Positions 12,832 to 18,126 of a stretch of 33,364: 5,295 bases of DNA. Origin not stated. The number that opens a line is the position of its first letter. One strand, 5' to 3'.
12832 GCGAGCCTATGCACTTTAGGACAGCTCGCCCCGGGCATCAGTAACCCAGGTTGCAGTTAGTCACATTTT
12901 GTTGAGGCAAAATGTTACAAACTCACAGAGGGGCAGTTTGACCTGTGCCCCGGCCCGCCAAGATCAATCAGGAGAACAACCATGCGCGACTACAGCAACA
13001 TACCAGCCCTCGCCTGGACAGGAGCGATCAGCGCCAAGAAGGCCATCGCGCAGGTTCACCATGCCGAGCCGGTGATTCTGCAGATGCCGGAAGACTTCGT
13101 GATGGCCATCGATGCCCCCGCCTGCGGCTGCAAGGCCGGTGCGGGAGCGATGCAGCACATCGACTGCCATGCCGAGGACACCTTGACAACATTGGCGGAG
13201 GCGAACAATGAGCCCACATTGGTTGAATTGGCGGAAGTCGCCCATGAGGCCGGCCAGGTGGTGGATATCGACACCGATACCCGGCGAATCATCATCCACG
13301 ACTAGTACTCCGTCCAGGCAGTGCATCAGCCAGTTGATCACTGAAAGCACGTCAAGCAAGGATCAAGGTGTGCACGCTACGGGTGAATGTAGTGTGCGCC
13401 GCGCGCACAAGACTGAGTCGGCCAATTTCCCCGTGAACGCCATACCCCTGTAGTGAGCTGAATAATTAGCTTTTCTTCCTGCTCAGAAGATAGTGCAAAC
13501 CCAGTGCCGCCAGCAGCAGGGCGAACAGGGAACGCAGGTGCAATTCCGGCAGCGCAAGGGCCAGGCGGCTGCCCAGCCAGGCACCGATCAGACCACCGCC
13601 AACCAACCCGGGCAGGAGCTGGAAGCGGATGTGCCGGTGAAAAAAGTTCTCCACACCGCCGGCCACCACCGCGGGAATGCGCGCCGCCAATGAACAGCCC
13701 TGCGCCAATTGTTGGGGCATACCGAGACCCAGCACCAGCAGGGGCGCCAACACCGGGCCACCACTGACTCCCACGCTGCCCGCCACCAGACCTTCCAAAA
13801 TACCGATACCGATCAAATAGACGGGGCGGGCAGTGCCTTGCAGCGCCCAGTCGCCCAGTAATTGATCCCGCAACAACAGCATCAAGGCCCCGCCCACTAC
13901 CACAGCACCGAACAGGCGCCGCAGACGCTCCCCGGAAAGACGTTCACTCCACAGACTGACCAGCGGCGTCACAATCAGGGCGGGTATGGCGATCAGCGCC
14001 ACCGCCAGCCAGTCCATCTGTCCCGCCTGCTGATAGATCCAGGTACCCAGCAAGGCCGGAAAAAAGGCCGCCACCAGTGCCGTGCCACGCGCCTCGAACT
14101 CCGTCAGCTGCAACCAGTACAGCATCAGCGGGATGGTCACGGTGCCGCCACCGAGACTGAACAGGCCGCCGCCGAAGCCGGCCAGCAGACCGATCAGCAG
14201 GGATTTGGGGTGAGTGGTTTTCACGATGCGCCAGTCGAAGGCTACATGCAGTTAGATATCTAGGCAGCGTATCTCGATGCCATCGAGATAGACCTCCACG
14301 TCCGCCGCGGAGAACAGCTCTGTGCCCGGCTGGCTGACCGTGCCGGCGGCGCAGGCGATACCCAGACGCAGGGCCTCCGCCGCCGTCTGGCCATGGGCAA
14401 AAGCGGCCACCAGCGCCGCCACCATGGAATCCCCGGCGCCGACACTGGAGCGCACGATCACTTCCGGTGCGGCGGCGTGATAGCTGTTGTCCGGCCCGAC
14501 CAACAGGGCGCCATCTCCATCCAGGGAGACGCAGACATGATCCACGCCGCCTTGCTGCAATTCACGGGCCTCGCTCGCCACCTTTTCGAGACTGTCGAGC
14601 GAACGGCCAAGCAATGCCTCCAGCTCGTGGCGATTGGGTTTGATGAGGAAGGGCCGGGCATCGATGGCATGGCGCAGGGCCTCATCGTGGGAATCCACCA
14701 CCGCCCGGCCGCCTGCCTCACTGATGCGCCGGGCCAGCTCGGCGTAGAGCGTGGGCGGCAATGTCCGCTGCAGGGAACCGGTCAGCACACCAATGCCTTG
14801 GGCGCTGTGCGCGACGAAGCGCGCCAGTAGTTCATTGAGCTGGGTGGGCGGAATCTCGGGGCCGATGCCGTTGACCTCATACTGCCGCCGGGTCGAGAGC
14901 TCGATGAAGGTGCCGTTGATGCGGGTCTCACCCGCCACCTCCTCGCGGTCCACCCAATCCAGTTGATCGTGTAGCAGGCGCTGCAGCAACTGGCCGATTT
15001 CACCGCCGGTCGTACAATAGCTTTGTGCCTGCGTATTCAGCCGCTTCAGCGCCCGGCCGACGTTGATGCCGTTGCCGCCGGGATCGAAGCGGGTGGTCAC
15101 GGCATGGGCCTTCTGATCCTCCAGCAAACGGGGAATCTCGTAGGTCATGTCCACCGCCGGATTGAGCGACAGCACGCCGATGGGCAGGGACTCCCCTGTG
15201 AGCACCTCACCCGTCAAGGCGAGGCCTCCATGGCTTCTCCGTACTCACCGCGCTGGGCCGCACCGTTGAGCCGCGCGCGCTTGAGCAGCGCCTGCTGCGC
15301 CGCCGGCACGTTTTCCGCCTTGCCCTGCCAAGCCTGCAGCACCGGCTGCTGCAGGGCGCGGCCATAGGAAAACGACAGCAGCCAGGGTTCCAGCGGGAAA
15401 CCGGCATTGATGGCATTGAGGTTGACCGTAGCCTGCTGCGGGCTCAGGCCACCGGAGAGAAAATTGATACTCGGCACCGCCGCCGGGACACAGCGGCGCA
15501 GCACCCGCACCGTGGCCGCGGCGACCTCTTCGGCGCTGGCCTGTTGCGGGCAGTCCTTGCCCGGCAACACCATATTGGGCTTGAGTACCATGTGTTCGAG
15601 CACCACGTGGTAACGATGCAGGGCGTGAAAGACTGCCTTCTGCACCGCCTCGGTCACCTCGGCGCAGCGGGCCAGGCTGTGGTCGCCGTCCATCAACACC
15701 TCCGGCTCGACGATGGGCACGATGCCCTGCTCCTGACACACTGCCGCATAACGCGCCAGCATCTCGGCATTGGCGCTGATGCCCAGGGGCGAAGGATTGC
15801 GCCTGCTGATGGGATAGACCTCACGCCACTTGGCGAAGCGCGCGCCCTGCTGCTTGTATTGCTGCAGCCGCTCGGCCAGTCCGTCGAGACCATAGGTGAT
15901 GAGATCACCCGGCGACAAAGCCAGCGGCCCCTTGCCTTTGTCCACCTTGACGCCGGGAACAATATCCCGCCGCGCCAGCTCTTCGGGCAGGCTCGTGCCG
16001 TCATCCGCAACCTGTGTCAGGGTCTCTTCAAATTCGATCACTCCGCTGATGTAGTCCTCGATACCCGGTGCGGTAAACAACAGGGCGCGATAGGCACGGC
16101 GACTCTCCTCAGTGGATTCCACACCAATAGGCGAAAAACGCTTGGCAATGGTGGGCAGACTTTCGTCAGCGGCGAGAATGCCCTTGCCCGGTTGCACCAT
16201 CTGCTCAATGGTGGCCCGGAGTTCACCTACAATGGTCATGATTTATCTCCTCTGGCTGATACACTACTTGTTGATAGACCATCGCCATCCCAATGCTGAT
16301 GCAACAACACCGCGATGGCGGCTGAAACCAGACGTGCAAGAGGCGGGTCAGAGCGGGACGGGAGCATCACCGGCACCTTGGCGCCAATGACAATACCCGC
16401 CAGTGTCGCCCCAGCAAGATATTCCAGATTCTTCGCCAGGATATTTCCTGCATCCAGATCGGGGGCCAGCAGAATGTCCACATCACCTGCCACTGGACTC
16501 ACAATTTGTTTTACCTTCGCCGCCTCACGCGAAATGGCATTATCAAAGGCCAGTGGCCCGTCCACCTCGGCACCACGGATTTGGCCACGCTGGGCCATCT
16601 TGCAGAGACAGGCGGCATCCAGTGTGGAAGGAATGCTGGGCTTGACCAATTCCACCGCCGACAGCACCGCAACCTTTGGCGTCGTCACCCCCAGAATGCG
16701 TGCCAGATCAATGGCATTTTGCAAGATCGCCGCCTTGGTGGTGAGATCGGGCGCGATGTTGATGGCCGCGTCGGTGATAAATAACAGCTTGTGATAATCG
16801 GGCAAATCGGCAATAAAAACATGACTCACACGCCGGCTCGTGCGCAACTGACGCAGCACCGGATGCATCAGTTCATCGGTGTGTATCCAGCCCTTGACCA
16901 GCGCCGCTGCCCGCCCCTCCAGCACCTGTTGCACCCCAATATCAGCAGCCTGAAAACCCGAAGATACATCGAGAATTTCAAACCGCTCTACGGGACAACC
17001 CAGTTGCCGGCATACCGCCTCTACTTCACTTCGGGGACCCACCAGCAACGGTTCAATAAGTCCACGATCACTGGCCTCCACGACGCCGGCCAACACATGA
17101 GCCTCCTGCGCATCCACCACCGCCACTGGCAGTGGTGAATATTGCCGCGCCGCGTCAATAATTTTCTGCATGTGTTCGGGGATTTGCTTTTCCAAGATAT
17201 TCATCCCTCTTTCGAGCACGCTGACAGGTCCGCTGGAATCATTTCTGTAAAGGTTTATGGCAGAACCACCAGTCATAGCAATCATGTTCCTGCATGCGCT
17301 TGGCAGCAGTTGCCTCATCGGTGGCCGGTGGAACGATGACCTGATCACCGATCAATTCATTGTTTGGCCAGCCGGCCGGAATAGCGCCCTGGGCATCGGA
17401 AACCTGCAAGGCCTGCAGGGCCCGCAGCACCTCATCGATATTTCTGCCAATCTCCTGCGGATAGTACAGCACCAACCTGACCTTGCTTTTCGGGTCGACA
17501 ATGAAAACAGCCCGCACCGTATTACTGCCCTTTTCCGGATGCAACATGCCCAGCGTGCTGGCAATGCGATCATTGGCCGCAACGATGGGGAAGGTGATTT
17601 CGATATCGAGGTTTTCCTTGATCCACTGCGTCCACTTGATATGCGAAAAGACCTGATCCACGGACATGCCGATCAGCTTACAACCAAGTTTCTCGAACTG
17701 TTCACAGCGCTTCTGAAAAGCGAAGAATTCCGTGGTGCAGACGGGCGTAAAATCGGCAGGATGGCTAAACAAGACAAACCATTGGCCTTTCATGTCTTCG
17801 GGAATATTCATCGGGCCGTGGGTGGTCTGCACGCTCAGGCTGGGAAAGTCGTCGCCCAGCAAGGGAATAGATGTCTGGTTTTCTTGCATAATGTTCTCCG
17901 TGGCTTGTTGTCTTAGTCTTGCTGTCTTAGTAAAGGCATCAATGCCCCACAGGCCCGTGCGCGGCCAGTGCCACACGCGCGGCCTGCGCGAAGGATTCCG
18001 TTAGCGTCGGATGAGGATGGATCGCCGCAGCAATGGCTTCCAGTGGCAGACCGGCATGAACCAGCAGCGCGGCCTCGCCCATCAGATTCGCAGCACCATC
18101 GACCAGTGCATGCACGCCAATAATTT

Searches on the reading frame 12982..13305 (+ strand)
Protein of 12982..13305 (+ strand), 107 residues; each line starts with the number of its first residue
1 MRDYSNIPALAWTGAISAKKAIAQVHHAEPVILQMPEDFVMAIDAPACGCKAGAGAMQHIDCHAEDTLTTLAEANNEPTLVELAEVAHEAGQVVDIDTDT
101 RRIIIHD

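Call 60: search_protein_families(library=pfam, proteins=[window:12982-13305:+], max_evalue=0.01)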
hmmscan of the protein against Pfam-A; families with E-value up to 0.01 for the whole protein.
window:12982-13305:+ (107 aa): 0 families

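Call 70: find_homologous_proteins(query=window:12982-13305:+, max_evalue=0.001)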
Query window:12982-13305:+ (107 aa): 94 proteins with E <= 0.001 among 97 candidates.
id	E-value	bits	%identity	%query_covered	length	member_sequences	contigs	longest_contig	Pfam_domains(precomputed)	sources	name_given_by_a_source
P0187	2.6e-64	232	100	100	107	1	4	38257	-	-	-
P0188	3.4e-55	203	89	100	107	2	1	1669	-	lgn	-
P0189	5.0e-52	192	83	100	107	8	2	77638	-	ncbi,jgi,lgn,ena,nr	ncbi:MAG TPA: hypothetical protein ENH21_06915 [Chromatiales bacterium]|nr:hypothetical protein [Chr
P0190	3.0e-48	180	78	100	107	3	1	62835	-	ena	-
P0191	1.4e-47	178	76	100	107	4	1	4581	-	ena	-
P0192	2.6e-47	177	77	100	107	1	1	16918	-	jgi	-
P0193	4.8e-47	176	77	100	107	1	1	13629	-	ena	-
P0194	5.7e-47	176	77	100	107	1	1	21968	-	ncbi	-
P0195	1.1e-46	175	75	100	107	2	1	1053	-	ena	-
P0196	5.7e-46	173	77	100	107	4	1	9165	-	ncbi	-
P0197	6.1e-46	173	75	100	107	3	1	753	-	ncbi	-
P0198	1.2e-45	172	74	100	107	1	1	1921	-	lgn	-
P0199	2.3e-45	171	72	100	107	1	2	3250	-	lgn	-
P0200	5.6e-45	170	73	100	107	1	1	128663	-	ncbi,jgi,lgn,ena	-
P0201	5.9e-45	170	73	100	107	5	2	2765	-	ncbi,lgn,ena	-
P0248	1.3e-38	149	66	100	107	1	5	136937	-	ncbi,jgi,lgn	ncbi:MAG: hypothetical protein P8Z75_04520 [Gammaproteobacteria bacterium]|jgi:hypothetical protein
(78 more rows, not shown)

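Call 71: find_encoding_contigs(protein=P0200, flank=7000, max_places=2)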
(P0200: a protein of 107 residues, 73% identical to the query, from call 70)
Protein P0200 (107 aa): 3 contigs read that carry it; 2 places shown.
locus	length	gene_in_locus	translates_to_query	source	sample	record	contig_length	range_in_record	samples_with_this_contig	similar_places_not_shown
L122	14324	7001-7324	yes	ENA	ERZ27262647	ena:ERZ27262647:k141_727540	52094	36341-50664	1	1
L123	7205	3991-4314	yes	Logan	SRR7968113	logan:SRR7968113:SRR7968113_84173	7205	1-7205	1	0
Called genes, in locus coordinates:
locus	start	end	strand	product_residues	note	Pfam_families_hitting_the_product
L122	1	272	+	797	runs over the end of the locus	PF00924:MS_channel_2nd, PF21082:MS_channel_3rd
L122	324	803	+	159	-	PF03190:Thioredox_DsbH (weak), PF13899:Thioredoxin_7, PF13098:Thioredoxin_2 (weak)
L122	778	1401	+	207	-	PF13618:Gluconate_2-dh3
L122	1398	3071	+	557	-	PF00890:FAD_binding_2 (faint), PF01266:DAO (faint), PF01494:FAD_binding_3 (faint), PF13450:NAD_binding_8 (faint), PF00732:GMC_oxred_N, PF05199:GMC_oxred_C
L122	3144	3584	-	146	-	PF00582:Usp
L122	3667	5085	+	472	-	PF00753:Lactamase_B, PF12706:Lactamase_B_2, PF10996:Beta-Casp, PF07521:RMMBL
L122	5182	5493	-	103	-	PF07238:PilZ (weak)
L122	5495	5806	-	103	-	PF11154:DUF2934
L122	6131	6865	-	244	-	PF00027:cNMP_binding, PF13545:HTH_Crp_2, PF00325:Crp (weak)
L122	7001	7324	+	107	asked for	-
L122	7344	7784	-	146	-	PF00582:Usp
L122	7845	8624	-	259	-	PF01925:TauE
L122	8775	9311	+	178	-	PF07295:DUF1451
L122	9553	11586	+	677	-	PF03030:H_PPase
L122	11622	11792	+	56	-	-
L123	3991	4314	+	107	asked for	-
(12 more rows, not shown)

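Call 72: find_encoding_contigs(protein=P0248, flank=7000, max_places=2)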
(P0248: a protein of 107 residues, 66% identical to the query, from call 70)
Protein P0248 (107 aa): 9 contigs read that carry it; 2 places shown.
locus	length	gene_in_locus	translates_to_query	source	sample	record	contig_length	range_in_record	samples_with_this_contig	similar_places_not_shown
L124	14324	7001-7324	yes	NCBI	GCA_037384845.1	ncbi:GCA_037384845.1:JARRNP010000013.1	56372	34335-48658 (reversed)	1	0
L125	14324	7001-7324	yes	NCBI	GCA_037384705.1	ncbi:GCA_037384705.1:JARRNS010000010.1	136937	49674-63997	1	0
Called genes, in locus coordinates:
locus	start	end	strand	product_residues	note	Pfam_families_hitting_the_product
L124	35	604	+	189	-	PF04290:DctQ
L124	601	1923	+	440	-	PF06808:DctM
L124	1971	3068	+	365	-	PF03480:DctP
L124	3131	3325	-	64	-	-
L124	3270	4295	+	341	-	PF12137:RapA_C, PF03480:DctP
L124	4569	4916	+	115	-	PF01355:HIPIP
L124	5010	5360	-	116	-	PF03779:SPW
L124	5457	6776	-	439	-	PF05977:MFS_3, PF07690:MFS_1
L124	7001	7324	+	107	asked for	-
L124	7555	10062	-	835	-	PF00690:Cation_ATPase_N, PF00122:E1-E2_ATPase, PF00702:Hydrolase, PF13246:Cation_ATPase (weak)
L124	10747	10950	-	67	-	-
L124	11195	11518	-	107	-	-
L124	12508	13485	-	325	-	PF00676:E1_dh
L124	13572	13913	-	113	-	-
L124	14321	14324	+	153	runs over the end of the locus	PF00582:Usp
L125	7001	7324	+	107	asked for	-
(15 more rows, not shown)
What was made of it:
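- The 107-aa gene's wider contexts are variable and look like conserved synteny (calls 71, 72).
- Tried and rejected: Its wider contexts are variable (calls 71, 72).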

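Call 78: predict_structure(alignment_id=A3)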
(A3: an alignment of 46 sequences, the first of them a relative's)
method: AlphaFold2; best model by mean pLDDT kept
length: 107 residues; sequences in the alignment: 46
mean_pLDDT: 93.1   pTM: 0.86
mean pLDDT of the five models: 93.1, 91.8, 89.8, 87.5, 83.5
residues with pLDDT >= 90: 91; 70-90: 15; 50-70: 1; < 50: 0
segments of 3 or more residues with pLDDT < 50: none
pLDDT, mean of each block of 10 residues (from residue 1): 79 94 92 96 93 90 97 96 96 94 95
secondary structure, 60 per line:
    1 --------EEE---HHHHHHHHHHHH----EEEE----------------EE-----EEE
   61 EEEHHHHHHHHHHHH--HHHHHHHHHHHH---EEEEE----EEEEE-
elements in order: E9-11 H15-26 E31-34 E58-63 H64-75 H78-89 E93-97 E102-106

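Call 80: fold_search(model_id=the predicted structure, library=pdb)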
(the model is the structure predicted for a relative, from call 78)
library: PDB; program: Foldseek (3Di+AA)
matches with E <= 10: 542; with E <= 0.001: 0
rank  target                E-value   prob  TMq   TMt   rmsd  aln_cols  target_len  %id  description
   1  5wi5_A                1.7e-01  0.08  0.23  0.09  12.1       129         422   16  2.0 Angstrom Resolution Crystal Structure of UDP-N-acetylglucosamine 1-carboxyvinyltransferase from Streptococcus pneu (released 2017-08-02)
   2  1ln4                  2.7e-01  0.51  0.39  0.42   5.1       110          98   10  CRYSTAL STRUCTURE OF E. COLI YHBY (released 2002-05-15)
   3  6scs_E                2.9e-01  0.80  0.46  0.69   4.5       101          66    6  Cell Division Protein SepF in complex with C-terminal domain of FtsZ (released 2020-03-11)
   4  6scq_B                3.5e-01  0.66  0.44  0.65   5.3       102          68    8  Cell Division Protein SepF in complex with C-terminal domain of FtsZ (released 2020-03-11)
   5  1jo0_B                4.0e-01  0.33  0.37  0.40   6.9       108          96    9  Structure of HI1333, a Hypothetical Protein from Haemophilus influenzae with Structural Similarity to RNA-binding Prot (released 2002-11-20)
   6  3zie_A                4.3e-01  0.77  0.48  0.60   3.3        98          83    8  SepF-like protein from Archaeoglobus fulgidus (released 2013-11-20)
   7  3zig_A                4.6e-01  0.57  0.44  0.55   6.6        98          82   11  SepF-like protein from Pyrococcus furiosus (released 2013-11-27)
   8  3zie_F                4.9e-01  0.69  0.46  0.57   5.1        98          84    7  SepF-like protein from Archaeoglobus fulgidus (released 2013-11-20)
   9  3mcz_A                5.2e-01  0.10  0.29  0.12   8.0       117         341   13  The Structure of an O-methyltransferase family protein from Burkholderia thailandensis. (released 2010-05-26)
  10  6scs_A                5.6e-01  0.54  0.42  0.61   6.7        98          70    6  Cell Division Protein SepF in complex with C-terminal domain of FtsZ (released 2020-03-11)
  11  4fmt_B                5.6e-01  0.06  0.26  0.15  11.7       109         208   16  Crystal structure of a ChpT protein (CC_3470) from Caulobacter crescentus CB15 at 2.30 A resolution (released 2012-07-25)
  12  5wi5_C                5.6e-01  0.05  0.22  0.09  12.2       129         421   16  2.0 Angstrom Resolution Crystal Structure of UDP-N-acetylglucosamine 1-carboxyvinyltransferase from Streptococcus pneu (released 2017-08-02)
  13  6sat_A                6.0e-01  0.51  0.42  0.52   5.9        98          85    6  Cell Division Protein SepF in complex with C-terminal domain of FtsZ (released 2020-03-11)
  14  3zie_B                6.4e-01  0.66  0.47  0.58   3.7       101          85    7  SepF-like protein from Archaeoglobus fulgidus (released 2013-11-20)
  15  6scs_D                6.4e-01  0.57  0.44  0.61   4.7       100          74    6  Cell Division Protein SepF in complex with C-terminal domain of FtsZ (released 2020-03-11)
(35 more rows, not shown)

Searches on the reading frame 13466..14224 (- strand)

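Call 3: search_protein_families(library=pfam, proteins=[window:13466-14224:-], max_evalue=0.01)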
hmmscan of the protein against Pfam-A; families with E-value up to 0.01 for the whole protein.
window:13466-14224:- (252 aa): 1 family
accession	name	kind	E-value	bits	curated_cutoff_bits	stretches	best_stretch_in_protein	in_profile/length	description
PF01925.25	TauE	-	2.8e-36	125.8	32.6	1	9-244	2-236/237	Sulfite exporter TauE/SafE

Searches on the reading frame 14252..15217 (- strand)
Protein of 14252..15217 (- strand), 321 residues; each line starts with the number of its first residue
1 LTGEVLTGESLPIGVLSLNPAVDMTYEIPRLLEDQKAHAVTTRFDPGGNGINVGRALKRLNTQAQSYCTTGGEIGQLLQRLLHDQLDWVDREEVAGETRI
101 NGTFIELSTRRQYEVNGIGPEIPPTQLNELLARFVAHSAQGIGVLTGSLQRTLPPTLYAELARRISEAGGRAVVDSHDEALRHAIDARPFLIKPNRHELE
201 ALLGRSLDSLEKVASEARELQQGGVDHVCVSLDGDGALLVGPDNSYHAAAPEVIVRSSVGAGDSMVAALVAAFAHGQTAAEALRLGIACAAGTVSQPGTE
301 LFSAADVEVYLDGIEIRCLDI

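Call 20: search_protein_families(library=pfam, proteins=[window:14252-15217:-], max_evalue=0.01)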
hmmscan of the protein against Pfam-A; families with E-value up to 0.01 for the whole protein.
window:14252-15217:- (321 aa): 2 families
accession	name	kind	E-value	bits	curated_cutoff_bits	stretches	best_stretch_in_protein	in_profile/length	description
PF00294.29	PfkB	-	6.7e-42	144.3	25.8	1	23-300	16-296/302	pfkB family carbohydrate kinase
PF08543.17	Phos_pyr_kin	-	1.3e-08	35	27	1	166-288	97-226/246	Phosphomethylpyrimidine kinase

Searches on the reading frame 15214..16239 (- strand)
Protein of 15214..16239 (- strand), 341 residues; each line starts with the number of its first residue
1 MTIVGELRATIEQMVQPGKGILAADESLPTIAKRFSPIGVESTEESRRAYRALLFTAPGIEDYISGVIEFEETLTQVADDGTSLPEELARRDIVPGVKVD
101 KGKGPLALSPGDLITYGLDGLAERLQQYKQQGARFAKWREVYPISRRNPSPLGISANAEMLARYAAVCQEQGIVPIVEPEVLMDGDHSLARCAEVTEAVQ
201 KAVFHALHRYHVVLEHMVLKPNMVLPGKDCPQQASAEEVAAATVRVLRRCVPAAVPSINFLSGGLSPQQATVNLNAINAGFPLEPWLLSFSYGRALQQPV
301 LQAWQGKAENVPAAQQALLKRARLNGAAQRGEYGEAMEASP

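Call 20: search_protein_families(library=pfam, proteins=[window:15214-16239:-], max_evalue=0.01)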
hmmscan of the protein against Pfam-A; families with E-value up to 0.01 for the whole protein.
window:15214-16239:- (341 aa): 1 family
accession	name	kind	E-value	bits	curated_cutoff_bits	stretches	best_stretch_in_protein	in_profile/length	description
PF00274.25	Glycolytic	-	5.4e-142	473.1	22.2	1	6-336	1-332/349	Fructose-bisphosphate aldolase class-I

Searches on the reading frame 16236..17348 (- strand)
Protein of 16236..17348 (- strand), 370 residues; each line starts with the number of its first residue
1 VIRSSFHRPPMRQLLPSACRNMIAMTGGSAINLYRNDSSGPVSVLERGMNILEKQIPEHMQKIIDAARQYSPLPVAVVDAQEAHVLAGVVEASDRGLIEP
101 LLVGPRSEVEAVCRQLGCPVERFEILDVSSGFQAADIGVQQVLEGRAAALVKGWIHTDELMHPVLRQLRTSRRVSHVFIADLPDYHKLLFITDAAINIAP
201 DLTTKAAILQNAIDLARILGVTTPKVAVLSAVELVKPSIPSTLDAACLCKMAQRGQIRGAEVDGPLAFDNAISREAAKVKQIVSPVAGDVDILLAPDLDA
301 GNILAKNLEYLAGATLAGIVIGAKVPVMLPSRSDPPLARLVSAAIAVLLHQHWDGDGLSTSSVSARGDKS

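Call 20: search_protein_families(library=pfam, proteins=[window:16236-17348:-], max_evalue=0.01)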
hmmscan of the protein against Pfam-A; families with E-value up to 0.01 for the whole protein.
window:16236-17348:- (370 aa): 1 family
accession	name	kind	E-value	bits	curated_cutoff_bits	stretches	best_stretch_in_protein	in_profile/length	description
PF01515.24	PTA_PTB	-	1e-40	140.5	24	1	136-336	106-308/319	Phosphate acetyl/butaryl transferase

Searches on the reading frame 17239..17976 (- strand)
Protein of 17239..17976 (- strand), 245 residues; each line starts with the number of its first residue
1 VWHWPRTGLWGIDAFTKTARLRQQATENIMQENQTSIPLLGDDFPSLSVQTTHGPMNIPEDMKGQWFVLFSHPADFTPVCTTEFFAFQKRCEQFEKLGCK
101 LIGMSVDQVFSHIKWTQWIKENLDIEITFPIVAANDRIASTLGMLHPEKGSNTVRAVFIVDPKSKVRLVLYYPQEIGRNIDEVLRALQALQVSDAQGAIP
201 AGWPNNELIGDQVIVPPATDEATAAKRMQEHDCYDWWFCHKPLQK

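Call 60: search_protein_families(library=pfam, proteins=[window:17239-17976:-], max_evalue=0.01)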
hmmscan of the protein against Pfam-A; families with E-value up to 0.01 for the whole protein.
window:17239-17976:- (245 aa): 3 families
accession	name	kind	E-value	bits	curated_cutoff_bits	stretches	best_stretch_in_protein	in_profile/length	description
PF00578.27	AhpC-TSA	-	2.9e-27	95.5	26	1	41-168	2-123/124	AhpC/TSA family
PF10417.14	1-cysPrx_C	-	2.4e-08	34.3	21.1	1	189-230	1-40/41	C-terminal domain of 1-Cys peroxiredoxin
PF08534.16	Redoxin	-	3.5e-08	33.8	26.6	1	41-167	3-129/148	Redoxin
